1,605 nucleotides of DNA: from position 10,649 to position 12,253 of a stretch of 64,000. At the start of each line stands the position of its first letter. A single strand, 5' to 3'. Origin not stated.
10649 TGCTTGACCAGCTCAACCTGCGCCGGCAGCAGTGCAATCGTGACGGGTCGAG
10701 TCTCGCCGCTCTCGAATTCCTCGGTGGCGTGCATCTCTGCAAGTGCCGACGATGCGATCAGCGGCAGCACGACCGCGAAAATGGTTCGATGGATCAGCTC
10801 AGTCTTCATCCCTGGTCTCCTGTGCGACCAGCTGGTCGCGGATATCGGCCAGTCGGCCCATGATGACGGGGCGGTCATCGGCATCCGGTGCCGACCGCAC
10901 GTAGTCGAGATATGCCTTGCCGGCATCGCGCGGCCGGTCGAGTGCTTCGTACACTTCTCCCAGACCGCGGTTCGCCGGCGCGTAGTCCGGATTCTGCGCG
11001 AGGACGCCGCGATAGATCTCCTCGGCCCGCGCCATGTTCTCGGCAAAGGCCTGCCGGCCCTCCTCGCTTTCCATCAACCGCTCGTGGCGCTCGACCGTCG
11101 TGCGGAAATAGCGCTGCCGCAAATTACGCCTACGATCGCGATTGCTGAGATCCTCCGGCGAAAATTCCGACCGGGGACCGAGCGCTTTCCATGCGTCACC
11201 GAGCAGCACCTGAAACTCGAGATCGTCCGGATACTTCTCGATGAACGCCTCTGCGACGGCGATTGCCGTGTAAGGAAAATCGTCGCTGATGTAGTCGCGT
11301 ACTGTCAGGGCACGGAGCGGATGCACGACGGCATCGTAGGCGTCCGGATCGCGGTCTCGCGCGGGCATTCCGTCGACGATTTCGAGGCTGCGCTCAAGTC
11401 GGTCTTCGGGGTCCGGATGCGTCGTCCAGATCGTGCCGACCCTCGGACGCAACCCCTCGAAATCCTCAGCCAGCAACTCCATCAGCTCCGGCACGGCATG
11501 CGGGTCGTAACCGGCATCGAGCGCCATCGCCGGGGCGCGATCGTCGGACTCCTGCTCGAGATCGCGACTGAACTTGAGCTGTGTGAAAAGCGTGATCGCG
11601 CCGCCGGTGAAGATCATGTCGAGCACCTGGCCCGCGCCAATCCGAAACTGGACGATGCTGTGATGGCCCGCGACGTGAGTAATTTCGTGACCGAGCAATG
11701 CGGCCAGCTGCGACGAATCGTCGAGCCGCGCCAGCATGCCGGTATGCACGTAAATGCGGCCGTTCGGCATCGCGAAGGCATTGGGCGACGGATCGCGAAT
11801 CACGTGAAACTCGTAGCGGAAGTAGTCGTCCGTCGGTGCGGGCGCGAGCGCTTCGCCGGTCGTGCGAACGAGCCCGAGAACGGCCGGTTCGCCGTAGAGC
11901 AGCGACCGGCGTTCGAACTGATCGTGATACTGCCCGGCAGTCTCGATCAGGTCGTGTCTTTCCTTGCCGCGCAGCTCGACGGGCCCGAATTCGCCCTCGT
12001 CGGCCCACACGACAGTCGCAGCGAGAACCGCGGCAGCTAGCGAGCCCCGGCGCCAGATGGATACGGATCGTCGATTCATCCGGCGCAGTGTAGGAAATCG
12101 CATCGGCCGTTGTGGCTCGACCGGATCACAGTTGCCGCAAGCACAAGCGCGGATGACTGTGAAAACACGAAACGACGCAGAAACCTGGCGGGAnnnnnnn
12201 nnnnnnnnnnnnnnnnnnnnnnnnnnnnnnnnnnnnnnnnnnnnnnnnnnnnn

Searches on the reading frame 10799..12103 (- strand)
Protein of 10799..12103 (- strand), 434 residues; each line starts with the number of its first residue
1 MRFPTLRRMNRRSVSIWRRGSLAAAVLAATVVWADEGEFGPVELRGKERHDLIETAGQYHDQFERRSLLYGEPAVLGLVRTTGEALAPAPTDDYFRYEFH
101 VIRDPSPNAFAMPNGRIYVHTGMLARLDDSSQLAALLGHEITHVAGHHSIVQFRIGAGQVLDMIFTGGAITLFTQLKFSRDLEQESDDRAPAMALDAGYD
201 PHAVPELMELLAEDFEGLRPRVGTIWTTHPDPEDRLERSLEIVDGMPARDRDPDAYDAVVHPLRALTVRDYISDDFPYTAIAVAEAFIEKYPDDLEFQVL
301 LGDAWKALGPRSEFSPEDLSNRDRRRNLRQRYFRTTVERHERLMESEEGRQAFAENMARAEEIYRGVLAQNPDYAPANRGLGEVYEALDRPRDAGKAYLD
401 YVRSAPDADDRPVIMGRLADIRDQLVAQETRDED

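Call 67: search_protein_families(library=pfam, proteins=[window:10799-12103:-], max_evalue=0.00001)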
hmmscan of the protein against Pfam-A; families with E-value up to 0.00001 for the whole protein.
window:10799-12103:- (434 aa): 2 families
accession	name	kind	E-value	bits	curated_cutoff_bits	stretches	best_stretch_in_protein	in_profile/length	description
PF01435.24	Peptidase_M48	-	1.3e-22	81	20.3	1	93-238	24-181/186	Peptidase family M48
PF14559.12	TPR_19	-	2.1e-07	31.6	25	0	355-407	5-57/68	Tetratricopeptide repeat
